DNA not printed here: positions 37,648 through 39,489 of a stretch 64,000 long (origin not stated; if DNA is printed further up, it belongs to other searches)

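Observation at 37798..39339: Single-gene low-GC island: a DUF4365-like nuclease-fold N-terminus fused to a large unknown domain, inserted precisely between thiC and eutBC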

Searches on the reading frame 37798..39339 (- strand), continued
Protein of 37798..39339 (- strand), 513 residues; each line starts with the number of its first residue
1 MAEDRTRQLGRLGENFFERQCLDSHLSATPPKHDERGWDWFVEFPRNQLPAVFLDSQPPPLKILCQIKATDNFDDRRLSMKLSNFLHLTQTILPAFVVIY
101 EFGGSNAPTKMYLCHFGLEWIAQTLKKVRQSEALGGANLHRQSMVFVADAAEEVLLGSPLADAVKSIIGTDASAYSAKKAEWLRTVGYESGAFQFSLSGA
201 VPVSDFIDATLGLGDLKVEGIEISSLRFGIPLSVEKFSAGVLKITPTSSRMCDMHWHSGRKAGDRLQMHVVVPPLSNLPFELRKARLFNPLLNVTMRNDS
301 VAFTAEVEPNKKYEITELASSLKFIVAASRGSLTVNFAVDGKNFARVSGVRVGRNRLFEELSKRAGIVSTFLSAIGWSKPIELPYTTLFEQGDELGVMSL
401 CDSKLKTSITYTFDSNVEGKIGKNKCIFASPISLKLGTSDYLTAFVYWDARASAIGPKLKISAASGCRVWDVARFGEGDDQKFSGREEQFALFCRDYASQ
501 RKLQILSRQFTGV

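Call 38: search_dna_similar(query=window:37798-39339:-, collection=plasmids, mode=protein, max_evalue=0.001)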
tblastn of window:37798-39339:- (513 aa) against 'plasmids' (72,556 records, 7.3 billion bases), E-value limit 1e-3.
Records with a match: 31; places in all: 31; records where one place covers at least 80% of the query: 2.
Best place of each record, by identity: <60% 31.
By first word of the organism name: Vibrio 10; Bradyrhizobium 7; Methylocystis 2; Rhizobium 2; Ciceribacter 1; Alteromonas 1; Pectobacterium 1; Neorhizobium 1; Agrobacterium 1; Ensifer 1; and 4 more.
By predicted mobility (MOB-suite, as given by PLSDB): non-mobilizable 20; mobilizable 9; conjugative 2.
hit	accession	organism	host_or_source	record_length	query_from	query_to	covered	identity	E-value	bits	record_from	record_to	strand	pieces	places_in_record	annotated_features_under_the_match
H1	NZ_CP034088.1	Methylocystis rosea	cell culture,groundwater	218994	7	446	86%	26.3%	5e-16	89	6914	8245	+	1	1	hypothetical protein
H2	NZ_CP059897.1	Ciceribacter thiooxidans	mixed culture,soil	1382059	8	446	86%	23.6%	3e-19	99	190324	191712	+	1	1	none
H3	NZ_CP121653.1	Rhizobium sp. CB3171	Calliandra calothyrsus,cell culture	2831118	5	366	71%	26.8%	3e-18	96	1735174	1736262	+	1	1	record has no annotation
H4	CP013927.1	Alteromonas stellipolaris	-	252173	6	331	64%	29.0%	3e-23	111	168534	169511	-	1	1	hypothetical protein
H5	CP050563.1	Rhizobium leguminosarum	Lathyrus sativus,cell culture,root ...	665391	9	329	63%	28.8%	1e-20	103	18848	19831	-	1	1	hypothetical protein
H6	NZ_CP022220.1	Bradyrhizobium guangxiense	peanut,cell culture,roots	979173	9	344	65%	27.2%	2e-18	97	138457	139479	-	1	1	hypothetical protein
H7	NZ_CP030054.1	Bradyrhizobium guangzhouense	Arachis hypogaea,Microbe,nodule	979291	9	344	65%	27.2%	2e-18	97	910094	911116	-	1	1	hypothetical protein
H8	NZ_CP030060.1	Bradyrhizobium sp. CCBAU 53351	Arachis hypogaea,Microbe,nodule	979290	9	344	65%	27.2%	2e-18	97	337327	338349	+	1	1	hypothetical protein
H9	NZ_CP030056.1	Bradyrhizobium sp. CCBAU 53340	Arachis hypogaea,Microbe,nodule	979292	9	344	65%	27.2%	2e-18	97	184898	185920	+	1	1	hypothetical protein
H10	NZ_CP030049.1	Bradyrhizobium sp. CCBAU 53338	Arachis hypogaea,Microbe,nodule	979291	9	344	65%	27.2%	2e-18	97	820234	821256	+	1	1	hypothetical protein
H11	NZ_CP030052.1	Bradyrhizobium guangdongense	peanut,cell culture,roots of peanut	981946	9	344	65%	27.2%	3e-18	96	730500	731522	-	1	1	hypothetical protein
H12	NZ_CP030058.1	Bradyrhizobium guangdongense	Arachis hypogaea,Microbe,nodule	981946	9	344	65%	27.2%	3e-18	96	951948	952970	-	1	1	hypothetical protein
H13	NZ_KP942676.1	Pectobacterium carotovorum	Delia radicum,maggot intestine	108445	1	317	62%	25.1%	2e-15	87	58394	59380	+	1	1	hypothetical protein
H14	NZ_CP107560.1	Methylocystis sp. MJC1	whole organism,Alpine Peat Bogs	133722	7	244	46%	31.0%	3e-15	87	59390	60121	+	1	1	hypothetical protein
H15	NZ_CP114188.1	Vibrio parahaemolyticus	Penaeus vannamei,shrimp pond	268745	1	232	45%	30.6%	1e-15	88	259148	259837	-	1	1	DUF4365 domain-containing protein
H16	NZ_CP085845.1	Vibrio diabolicus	Mactra veneriformis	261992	1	232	45%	30.2%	1e-16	91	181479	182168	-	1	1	DUF4365 domain-containing protein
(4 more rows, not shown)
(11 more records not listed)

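Call 39: search_dna_similar(query=window:37798-39339:-, collection=phages, mode=protein, max_evalue=0.001)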
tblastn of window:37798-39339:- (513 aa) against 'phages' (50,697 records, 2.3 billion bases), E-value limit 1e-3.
No match.

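Call 40: get_annotated_region(hit=H1, flank=8000)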
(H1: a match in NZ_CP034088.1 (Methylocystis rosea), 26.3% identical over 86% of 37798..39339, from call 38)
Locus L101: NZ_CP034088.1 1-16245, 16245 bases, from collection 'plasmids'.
description: Methylocystis rosea strain GW6 plasmid pGW6_2, complete sequence
organism: Methylocystis rosea (NCBI taxid 173366)
taxonomy: Bacteria; Pseudomonadota; Alphaproteobacteria; Hyphomicrobiales; Methylocystaceae; Methylocystis; Methylocystis rosea
host: -; source: cell culture,groundwater; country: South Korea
typing (MOB-suite, as given by PLSDB): mobilizable; relaxase MOBP
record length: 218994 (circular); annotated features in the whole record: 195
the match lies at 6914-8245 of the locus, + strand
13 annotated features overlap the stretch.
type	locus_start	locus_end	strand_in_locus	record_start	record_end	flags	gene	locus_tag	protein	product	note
CDS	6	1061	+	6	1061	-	-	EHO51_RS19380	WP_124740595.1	Fic family protein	-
CDS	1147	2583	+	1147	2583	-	-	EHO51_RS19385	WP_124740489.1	DUF6880 family protein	-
CDS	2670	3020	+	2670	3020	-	-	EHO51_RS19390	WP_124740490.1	hypothetical protein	-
CDS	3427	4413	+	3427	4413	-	-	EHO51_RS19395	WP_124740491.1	ATP-binding protein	-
CDS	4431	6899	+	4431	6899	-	-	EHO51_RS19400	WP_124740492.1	S8 family peptidase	-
CDS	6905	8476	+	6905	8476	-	-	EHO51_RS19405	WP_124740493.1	hypothetical protein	-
CDS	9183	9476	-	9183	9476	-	-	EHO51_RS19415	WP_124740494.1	toprim domain-containing protein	-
CDS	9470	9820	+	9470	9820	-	-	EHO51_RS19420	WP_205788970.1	transposase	GO:0006313 - DNA transposition [Evidence IEA]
CDS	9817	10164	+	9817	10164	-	tnpB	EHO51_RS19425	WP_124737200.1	IS66 family insertion sequence element accessory protein TnpB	-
CDS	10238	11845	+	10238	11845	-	-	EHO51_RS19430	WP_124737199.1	IS66 family transposase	-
CDS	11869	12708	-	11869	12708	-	-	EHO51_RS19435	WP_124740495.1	toprim domain-containing protein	-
CDS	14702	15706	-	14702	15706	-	-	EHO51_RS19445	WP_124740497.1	tyrosine-type recombinase/integrase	GO:0015074 - DNA integration [Evidence IEA]; GO:0006310 - DNA recombination [Evidence IEA]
CDS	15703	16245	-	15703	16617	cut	-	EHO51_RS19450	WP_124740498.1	tyrosine-type recombinase/integrase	GO:0015074 - DNA integration [Evidence IEA]; GO:0006310 - DNA recombination [Evidence IEA]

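Call 41: get_annotated_region(hit=H4, flank=8000)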
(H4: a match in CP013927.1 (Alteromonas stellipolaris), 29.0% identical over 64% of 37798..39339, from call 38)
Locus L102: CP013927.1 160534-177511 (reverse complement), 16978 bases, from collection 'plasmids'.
description: Alteromonas stellipolaris strain LMG 21861 plasmid pASTE61-200, complete sequence
organism: Alteromonas stellipolaris (NCBI taxid 233316)
taxonomy: Bacteria; Pseudomonadota; Gammaproteobacteria; Alteromonadales; Alteromonadaceae; Alteromonas; Alteromonas stellipolaris
host: -; source: -; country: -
typing (MOB-suite, as given by PLSDB): non-mobilizable; replicon rep_cluster_1421
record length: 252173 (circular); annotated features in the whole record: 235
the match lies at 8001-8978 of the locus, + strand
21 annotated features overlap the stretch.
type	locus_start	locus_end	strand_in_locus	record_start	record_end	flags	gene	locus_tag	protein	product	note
CDS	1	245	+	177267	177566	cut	-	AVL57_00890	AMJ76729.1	cytoplasmic protein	-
CDS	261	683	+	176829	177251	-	-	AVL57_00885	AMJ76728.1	XRE family transcriptional regulator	-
CDS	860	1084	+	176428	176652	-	-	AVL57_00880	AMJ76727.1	hypothetical protein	-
CDS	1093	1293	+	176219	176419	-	-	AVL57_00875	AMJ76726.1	hypothetical protein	-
CDS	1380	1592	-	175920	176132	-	-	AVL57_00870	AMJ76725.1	hypothetical protein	-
CDS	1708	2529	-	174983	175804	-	-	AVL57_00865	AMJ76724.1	hypothetical protein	-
CDS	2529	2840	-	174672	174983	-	-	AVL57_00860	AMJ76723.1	hypothetical protein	-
CDS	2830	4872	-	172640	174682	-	-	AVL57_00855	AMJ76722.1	hypothetical protein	-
CDS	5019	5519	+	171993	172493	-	-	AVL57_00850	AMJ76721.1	hypothetical protein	-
CDS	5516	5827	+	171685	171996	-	-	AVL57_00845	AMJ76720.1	hypothetical protein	-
CDS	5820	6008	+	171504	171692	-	-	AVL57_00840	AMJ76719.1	hypothetical protein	-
CDS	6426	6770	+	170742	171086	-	-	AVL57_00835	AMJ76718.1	hypothetical protein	-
CDS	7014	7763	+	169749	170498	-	-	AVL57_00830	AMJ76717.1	hypothetical protein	-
CDS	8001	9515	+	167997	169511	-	-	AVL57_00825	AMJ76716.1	hypothetical protein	-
CDS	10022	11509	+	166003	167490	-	-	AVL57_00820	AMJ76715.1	cell filamentation protein Fic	-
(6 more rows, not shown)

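Call 42: get_annotated_region(hit=H16, flank=8000)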
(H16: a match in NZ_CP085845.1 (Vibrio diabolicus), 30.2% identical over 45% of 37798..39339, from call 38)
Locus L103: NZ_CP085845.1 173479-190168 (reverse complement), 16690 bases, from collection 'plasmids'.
description: Vibrio diabolicus strain NV27 plasmid pNV27-261K, complete sequence
organism: Vibrio diabolicus (NCBI taxid 50719)
taxonomy: Bacteria; Pseudomonadota; Gammaproteobacteria; Vibrionales; Vibrionaceae; Vibrio; Vibrio diabolicus
host: -; source: Mactra veneriformis; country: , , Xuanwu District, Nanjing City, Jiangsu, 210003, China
typing (MOB-suite, as given by PLSDB): non-mobilizable; replicon rep_cluster_273
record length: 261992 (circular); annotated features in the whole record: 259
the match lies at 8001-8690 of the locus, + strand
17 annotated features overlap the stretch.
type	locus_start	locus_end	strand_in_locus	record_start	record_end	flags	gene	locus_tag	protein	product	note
CDS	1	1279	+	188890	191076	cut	-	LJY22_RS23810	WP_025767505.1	hypothetical protein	-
CDS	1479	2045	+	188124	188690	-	-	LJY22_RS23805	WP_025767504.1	hypothetical protein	-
CDS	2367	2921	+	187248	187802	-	-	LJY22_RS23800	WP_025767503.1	hypothetical protein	-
CDS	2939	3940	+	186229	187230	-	-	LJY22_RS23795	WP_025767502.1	hypothetical protein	-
CDS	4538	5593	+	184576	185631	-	-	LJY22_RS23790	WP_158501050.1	hypothetical protein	-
CDS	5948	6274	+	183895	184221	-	-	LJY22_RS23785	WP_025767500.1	hypothetical protein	-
CDS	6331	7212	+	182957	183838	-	-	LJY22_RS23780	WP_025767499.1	DUF2971 domain-containing protein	-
CDS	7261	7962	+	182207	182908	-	-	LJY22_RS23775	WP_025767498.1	YiiX/YebB-like N1pC/P60 family cysteine hydrolase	-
CDS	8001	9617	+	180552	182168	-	-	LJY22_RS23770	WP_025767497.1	DUF4365 domain-containing protein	-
CDS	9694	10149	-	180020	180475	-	-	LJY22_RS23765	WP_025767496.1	hypothetical protein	-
CDS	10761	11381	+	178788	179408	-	-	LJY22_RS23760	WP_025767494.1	hypothetical protein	-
CDS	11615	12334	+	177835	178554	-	-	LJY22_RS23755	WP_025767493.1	hypothetical protein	-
CDS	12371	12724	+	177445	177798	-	-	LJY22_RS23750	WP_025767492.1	hypothetical protein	-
CDS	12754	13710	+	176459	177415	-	-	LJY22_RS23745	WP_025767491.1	hypothetical protein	-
CDS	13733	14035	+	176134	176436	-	-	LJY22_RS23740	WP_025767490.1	hypothetical protein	-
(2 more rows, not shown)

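Call 43: get_annotated_region(hit=H13, flank=8000)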
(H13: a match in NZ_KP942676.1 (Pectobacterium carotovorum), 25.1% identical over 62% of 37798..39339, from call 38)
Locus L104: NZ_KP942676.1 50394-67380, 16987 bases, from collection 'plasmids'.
description: Pectobacterium carotovorum plasmid Drgb1, complete sequence
organism: Pectobacterium carotovorum (NCBI taxid 554)
taxonomy: Bacteria; Pseudomonadota; Gammaproteobacteria; Enterobacterales; Pectobacteriaceae; Pectobacterium; Pectobacterium carotovorum
host: -; source: Delia radicum,maggot intestine; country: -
typing (MOB-suite, as given by PLSDB): non-mobilizable; replicon rep_cluster_973
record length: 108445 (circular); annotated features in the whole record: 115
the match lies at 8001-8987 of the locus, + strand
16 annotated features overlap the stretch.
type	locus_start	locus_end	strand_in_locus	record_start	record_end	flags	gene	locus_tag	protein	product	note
CDS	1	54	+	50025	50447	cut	-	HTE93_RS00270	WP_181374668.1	hypothetical protein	-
CDS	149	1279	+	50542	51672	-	-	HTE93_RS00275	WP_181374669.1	DNA primase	-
CDS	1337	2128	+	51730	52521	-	-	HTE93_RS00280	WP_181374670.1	hypothetical protein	-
CDS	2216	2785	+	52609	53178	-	-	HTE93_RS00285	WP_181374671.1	hypothetical protein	-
CDS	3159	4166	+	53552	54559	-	-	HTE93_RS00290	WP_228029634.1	DNA ligase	-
CDS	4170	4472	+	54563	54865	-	-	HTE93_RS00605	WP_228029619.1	hypothetical protein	-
CDS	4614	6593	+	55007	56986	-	-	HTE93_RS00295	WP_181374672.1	colicin-like pore-forming protein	GO:0019835 - cytolysis [Evidence IEA]; GO:0050829 - defense response to Gram-negative bacterium [Evidence IEA]; ...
CDS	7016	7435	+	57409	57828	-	-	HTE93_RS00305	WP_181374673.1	hypothetical protein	-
CDS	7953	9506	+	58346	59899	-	-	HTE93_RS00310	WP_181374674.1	hypothetical protein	-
CDS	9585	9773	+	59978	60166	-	-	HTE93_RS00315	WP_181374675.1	hypothetical protein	-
CDS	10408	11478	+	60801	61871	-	-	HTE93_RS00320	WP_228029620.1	site-specific integrase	GO:0015074 - DNA integration [Evidence IEA]; GO:0006310 - DNA recombination [Evidence IEA]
CDS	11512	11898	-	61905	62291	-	-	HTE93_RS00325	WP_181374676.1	helix-turn-helix transcriptional regulator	-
CDS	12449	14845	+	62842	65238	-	-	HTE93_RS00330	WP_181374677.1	porphyrin biosynthesis protein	-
CDS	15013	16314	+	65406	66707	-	-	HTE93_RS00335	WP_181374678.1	AAA family ATPase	-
CDS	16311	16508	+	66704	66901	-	-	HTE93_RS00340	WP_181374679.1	hypothetical protein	-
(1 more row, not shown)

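Call 46: predict_structure(alignment_id=A3)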
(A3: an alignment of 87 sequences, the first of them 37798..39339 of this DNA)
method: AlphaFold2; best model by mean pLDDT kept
length: 513 residues; sequences in the alignment: 87
mean_pLDDT: 92.4   pTM: 0.78
mean pLDDT of the five models: 92.4, 92.4, 92.3, 92.1, 92.0
residues with pLDDT >= 90: 420; 70-90: 73; 50-70: 15; < 50: 5
segments of 3 or more residues with pLDDT < 50: 511-513
pLDDT, mean of each block of 10 residues (from residue 1): 70 96 97 85 94 94 97 93 96 98 96 97 97 91 95 94 97 96 96 92 94 95 97 95 92 94 93 93 96 94 96 96 96 94 94 96 97 96 97 92 85 66 82 94 96 86 90 97 96 92 76 40
secondary structure, 60 per line:
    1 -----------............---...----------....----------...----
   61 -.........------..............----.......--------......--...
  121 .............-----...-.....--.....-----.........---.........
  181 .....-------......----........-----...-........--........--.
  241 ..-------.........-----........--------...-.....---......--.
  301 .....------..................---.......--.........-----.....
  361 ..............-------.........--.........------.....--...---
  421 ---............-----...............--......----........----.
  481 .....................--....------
elements in order: H12-23 E27-29 E40-43 E62-70 E77-81 H82-90 E95-101 E110-115 H118-133 E143-147 H160-168 H172-185 E193-198 H203-210 E216-218 E220-227 E230-237 E240-242 E250-258 E264-271 E284-288 E292-297 E300-305 E312-314 H315-329 E333-339 E342-350 H356-374 E382-384 H385-390 H393-401 E408-412 E424-435 E441-455 E458-463 E468-475 H480-501 E504-507

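Call 49: fold_search(model_id=the predicted structure, library=pdb)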
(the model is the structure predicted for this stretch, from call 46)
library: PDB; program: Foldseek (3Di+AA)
matches with E <= 10: 991; with E <= 0.001: 13
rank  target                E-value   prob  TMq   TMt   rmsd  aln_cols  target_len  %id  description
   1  9vx6_X                1.0e-06  1.00  0.17  0.22  26.4       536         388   10  Helical structure of gRNA-tDNA SPARDA complex (released 2026-01-14)
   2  9jt2_B                1.7e-06  1.00  0.18  0.22  28.7       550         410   10  substrate-bound NbaSPARDA complexes (released 2025-04-02)
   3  9vx6_P                6.4e-06  0.99  0.17  0.21  25.4       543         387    9  Helical structure of gRNA-tDNA SPARDA complex (released 2026-01-14)
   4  9jsz_J                9.4e-06  1.00  0.19  0.24  25.5       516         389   10  active NbaSPARDA complexes (released 2025-04-02)
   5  9qcc_A                1.2e-05  1.00  0.18  0.21  26.7       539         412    9  Activated XauSPARDA filament assembly with bound dsDNA substrate (released 2025-12-17)
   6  9vx6_T                1.4e-05  0.99  0.18  0.22  29.9       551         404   11  Helical structure of gRNA-tDNA SPARDA complex (released 2026-01-14)
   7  9qcc_Q                1.9e-05  1.00  0.18  0.21  26.8       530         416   10  Activated XauSPARDA filament assembly with bound dsDNA substrate (released 2025-12-17)
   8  9jt2_F                2.1e-05  0.99  0.18  0.22  28.2       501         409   12  substrate-bound NbaSPARDA complexes (released 2025-04-02)
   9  9qcc_M                4.2e-05  1.00  0.20  0.24  22.8       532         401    8  Activated XauSPARDA filament assembly with bound dsDNA substrate (released 2025-12-17)
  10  9qcc_Y                2.4e-04  1.00  0.18  0.22   9.0       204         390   14  Activated XauSPARDA filament assembly with bound dsDNA substrate (released 2025-12-17)
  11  9jsz_B                2.8e-04  0.97  0.19  0.24  27.6       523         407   10  active NbaSPARDA complexes (released 2025-04-02)
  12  9qcc_E                3.3e-04  0.89  0.16  0.20  26.1       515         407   10  Activated XauSPARDA filament assembly with bound dsDNA substrate (released 2025-12-17)
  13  9qbp_C                4.9e-04  0.87  0.16  0.20  26.2       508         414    8  Crystal structure of Enhydrobacter aerosaccus apo SPARDA complex (released 2025-12-17)
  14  9qbq_C                1.3e-03  0.87  0.19  0.22  25.2       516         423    8  Crystal structure of apo SPARDA complex from Xanthobacter autotrophicus (released 2025-12-17)
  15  9qcc_U                1.7e-03  0.69  0.15  0.19  27.2       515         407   10  Activated XauSPARDA filament assembly with bound dsDNA substrate (released 2025-12-17)
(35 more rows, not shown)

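Call 50: fold_search(model_id=the predicted structure, library=viral)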
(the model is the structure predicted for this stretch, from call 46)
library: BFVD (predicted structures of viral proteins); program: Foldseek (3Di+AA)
matches with E <= 10: 821; with E <= 0.001: 0
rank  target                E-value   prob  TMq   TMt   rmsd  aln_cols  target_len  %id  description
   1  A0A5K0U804            1.2e-03  0.38  0.10  0.13  23.4       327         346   10  Lipocalin/cytosolic fatty-acid binding domain-containing protein [Yasminevirus sp. GU-2018]
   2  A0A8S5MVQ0            2.0e-03  0.99  0.17  0.42   7.4       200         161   10  Holliday junction resolvase RecU [Siphoviridae sp. ctsBB38]
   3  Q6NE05                2.4e-03  1.00  0.21  0.53   5.7       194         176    8  DUF4365 domain-containing protein [Leptospira phage LE1]
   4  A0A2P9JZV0            2.8e-03  0.11  0.07  0.07  19.1       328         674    7  Tail fiber protein [Salmonella phage vB_SpuP_Spp16]
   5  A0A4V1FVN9            5.2e-03  1.00  0.16  0.52   4.6       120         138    8  (no name in the UniProt tables at hand)
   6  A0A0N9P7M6            7.2e-03  0.11  0.09  0.05  27.5       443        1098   12  (no name in the UniProt tables at hand)
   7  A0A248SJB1            8.0e-03  0.12  0.08  0.06  28.8       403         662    8  (no name in the UniProt tables at hand)
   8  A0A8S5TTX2            1.0e-02  0.13  0.07  0.12  20.7       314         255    8  Uncharacterized protein [Siphoviridae sp. ctYcY12]
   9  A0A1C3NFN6            1.1e-02  0.07  0.08  0.09  27.6       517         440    8  (no name in the UniProt tables at hand)
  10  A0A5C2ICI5            1.2e-02  0.23  0.10  0.09  19.2       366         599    8  (no name in the UniProt tables at hand)
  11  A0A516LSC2            1.2e-02  1.00  0.15  0.44   7.4       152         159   12  (no name in the UniProt tables at hand)
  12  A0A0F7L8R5            1.4e-02  0.99  0.13  0.46   6.7       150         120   11  PD(D/E)XK endonuclease domain-containing protein [uncultured marine virus]
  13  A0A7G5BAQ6            2.2e-02  0.12  0.09  0.12  22.2       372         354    7  Beta sliding clamp [Ralstonia phage Heva]
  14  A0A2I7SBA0            2.6e-02  0.06  0.05  0.10  25.1       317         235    5  (no name in the UniProt tables at hand)
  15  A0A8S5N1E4            2.9e-02  0.08  0.08  0.10  46.4       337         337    7  Baseplate protein [Siphoviridae sp. ctpbb7]
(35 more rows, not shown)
